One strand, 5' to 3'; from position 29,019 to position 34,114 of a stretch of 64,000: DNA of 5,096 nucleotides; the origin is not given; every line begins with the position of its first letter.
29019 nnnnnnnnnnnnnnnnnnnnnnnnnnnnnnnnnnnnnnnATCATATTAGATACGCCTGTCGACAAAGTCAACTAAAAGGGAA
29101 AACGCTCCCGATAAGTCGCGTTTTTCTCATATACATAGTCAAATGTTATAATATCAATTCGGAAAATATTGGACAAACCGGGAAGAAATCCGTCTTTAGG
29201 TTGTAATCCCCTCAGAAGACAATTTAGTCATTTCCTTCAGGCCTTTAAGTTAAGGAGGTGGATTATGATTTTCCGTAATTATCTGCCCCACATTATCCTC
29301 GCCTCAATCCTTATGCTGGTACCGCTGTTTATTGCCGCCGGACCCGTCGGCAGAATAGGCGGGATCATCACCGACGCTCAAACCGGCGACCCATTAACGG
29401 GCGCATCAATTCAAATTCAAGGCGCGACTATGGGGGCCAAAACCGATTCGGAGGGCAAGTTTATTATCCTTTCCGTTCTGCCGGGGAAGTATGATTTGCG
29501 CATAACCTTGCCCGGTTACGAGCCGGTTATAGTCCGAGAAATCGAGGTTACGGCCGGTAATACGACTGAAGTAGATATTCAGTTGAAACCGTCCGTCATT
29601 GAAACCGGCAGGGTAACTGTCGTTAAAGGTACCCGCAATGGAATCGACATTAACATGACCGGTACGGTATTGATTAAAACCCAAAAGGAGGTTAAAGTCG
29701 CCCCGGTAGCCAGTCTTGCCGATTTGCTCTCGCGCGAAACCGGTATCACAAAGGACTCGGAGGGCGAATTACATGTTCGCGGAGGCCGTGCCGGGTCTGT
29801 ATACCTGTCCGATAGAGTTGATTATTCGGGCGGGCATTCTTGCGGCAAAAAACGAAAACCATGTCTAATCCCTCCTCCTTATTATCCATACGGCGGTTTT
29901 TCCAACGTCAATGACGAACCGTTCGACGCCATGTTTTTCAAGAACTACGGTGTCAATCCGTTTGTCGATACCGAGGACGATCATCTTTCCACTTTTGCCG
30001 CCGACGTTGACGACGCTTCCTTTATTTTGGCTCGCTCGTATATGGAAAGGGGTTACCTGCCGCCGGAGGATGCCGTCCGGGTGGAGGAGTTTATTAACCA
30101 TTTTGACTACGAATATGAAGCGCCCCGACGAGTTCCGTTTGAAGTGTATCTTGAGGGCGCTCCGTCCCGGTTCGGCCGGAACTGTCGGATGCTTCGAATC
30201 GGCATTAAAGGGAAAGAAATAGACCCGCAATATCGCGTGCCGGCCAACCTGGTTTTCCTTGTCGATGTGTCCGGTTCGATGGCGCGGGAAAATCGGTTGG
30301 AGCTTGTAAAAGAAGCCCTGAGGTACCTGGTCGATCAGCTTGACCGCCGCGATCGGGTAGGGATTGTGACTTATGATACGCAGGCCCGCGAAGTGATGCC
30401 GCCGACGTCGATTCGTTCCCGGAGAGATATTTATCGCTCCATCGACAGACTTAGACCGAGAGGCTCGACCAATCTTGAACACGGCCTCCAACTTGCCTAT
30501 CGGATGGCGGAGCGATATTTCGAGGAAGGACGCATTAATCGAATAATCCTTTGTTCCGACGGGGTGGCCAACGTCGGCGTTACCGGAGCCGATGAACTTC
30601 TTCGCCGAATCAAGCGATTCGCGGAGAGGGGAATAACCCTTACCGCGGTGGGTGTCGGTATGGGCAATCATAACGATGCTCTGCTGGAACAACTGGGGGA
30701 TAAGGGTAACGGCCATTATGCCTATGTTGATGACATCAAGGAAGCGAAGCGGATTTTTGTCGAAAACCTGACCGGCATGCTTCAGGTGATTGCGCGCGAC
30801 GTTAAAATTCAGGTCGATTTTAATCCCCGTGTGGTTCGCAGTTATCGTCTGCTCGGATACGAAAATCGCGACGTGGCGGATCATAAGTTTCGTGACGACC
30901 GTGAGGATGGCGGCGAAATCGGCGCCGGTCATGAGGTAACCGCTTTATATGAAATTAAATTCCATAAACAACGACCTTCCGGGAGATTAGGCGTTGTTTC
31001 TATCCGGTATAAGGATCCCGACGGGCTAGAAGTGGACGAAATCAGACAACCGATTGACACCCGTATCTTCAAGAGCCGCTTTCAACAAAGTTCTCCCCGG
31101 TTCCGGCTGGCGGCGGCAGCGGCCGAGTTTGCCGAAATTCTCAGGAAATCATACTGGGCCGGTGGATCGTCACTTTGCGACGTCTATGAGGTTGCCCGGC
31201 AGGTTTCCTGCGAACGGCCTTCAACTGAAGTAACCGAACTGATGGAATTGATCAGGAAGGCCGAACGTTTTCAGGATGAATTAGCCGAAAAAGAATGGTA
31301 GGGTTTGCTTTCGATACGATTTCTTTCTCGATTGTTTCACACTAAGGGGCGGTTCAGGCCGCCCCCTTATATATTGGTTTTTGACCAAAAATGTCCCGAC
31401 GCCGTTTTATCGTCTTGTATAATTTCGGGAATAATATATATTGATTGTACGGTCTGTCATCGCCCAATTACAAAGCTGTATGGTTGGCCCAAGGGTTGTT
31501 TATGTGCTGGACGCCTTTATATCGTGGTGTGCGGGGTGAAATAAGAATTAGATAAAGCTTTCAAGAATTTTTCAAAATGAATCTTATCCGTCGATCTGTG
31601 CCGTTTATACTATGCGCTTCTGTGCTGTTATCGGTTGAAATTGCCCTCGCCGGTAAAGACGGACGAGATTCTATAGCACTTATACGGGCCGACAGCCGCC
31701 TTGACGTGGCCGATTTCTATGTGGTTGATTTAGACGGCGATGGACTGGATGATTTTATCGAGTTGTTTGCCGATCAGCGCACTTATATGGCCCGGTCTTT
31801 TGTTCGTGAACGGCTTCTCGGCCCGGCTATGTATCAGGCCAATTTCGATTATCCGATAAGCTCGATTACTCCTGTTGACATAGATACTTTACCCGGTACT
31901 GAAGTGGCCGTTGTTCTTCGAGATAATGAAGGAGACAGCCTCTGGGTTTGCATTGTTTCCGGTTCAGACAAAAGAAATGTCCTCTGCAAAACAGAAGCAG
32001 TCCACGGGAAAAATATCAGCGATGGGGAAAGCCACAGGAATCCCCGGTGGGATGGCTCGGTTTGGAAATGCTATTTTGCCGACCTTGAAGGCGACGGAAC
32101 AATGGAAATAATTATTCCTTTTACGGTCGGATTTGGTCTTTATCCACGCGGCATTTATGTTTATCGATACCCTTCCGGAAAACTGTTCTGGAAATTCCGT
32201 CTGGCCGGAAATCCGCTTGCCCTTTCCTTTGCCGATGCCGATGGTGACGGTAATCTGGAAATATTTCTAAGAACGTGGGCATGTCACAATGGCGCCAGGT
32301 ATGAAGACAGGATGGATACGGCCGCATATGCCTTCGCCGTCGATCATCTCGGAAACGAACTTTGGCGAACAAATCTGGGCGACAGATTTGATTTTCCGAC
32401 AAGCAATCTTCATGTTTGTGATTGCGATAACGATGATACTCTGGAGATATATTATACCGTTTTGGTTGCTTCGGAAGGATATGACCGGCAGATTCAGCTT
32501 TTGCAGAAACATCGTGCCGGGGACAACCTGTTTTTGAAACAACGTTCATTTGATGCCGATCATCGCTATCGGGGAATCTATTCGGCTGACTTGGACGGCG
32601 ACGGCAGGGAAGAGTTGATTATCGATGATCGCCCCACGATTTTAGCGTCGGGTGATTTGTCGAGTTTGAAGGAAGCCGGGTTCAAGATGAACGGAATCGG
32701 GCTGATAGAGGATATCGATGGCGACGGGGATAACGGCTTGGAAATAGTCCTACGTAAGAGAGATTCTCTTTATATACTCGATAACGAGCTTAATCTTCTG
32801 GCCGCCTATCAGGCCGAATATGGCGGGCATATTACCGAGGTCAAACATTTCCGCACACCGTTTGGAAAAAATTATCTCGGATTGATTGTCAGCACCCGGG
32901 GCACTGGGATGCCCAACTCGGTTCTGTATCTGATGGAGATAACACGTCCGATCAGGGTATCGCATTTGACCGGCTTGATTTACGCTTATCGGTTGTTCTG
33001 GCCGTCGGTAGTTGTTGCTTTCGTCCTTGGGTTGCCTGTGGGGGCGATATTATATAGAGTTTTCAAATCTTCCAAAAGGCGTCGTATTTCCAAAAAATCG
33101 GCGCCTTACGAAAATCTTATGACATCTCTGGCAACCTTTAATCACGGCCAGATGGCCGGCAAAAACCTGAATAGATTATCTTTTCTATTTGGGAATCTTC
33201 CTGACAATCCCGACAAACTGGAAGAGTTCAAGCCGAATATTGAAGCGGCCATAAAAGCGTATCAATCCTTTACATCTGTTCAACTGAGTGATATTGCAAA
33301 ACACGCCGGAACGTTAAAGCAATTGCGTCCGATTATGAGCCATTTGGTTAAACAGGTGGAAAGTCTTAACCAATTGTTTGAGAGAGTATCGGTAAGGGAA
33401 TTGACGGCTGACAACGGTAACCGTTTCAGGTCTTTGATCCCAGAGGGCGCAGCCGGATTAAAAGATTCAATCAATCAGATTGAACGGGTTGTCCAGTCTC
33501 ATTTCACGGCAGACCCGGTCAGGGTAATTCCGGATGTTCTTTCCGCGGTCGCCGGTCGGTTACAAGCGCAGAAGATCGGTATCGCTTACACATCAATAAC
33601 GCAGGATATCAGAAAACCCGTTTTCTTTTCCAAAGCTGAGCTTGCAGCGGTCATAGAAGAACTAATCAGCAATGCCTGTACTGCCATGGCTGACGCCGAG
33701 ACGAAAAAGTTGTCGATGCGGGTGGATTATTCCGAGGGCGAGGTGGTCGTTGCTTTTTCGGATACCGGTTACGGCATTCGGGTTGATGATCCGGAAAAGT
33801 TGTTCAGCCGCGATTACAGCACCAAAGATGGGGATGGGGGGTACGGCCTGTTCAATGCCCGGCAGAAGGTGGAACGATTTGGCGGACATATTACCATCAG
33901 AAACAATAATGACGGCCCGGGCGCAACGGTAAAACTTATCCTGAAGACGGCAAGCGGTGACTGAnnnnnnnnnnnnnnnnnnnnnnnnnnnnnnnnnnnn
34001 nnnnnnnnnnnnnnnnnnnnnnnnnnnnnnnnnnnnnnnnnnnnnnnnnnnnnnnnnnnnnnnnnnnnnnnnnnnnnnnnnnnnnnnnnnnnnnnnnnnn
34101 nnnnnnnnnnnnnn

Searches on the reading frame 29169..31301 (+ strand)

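Call 97: search_protein_families(library=pfam, proteins=[window:29169-31301:+], max_evalue=0.00001)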
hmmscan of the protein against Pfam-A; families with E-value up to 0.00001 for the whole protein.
window:29169-31301:+ (710 aa): 8 families
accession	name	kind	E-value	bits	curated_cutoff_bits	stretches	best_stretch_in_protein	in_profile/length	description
PF12034.13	YfbK_C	-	9.3e-42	143.7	25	1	537-699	2-182/184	Uncharacterized protein YfbK, C-terminal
PF00092.34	VWA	-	1.3e-25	91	23.8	1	360-529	1-171/174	von Willebrand factor type A domain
PF12450.13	vWF_A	-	1.2e-23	83.3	25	1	255-342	5-93/94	von Willebrand factor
PF13519.12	VWA_2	-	6.4e-20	72.2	27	1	361-465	1-106/107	von Willebrand factor type A domain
PF13620.12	CarboxypepD_reg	-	2e-18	66.9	32.3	1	63-140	2-82/82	Carboxypeptidase regulatory-like domain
PF13715.12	CarbopepD_reg_2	-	6.2e-16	58.7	32.2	1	64-151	2-88/88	CarboxypepD_reg-like domain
PF13768.12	VWA_3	-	3.1e-14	53.7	27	1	360-517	2-153/155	von Willebrand factor type A domain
PF08308.17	PEGA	-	4.6e-06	26.9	20.8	1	78-141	12-69/71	PEGA domain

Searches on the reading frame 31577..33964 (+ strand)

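Call 97: search_protein_families(library=pfam, proteins=[window:31577-33964:+], max_evalue=0.00001)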
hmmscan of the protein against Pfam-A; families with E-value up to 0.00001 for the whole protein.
window:31577-33964:+ (795 aa): 2 families
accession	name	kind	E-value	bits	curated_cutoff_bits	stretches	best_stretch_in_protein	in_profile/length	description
PF13517.12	FG-GAP_3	-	6.2e-16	59.2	26.9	0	282-348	1-60/61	FG-GAP-like repeat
PF02518.31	HATPase_c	-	1.3e-14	55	26.4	1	688-791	5-109/111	Histidine kinase-, DNA gyrase B-, and HSP90-like ATPase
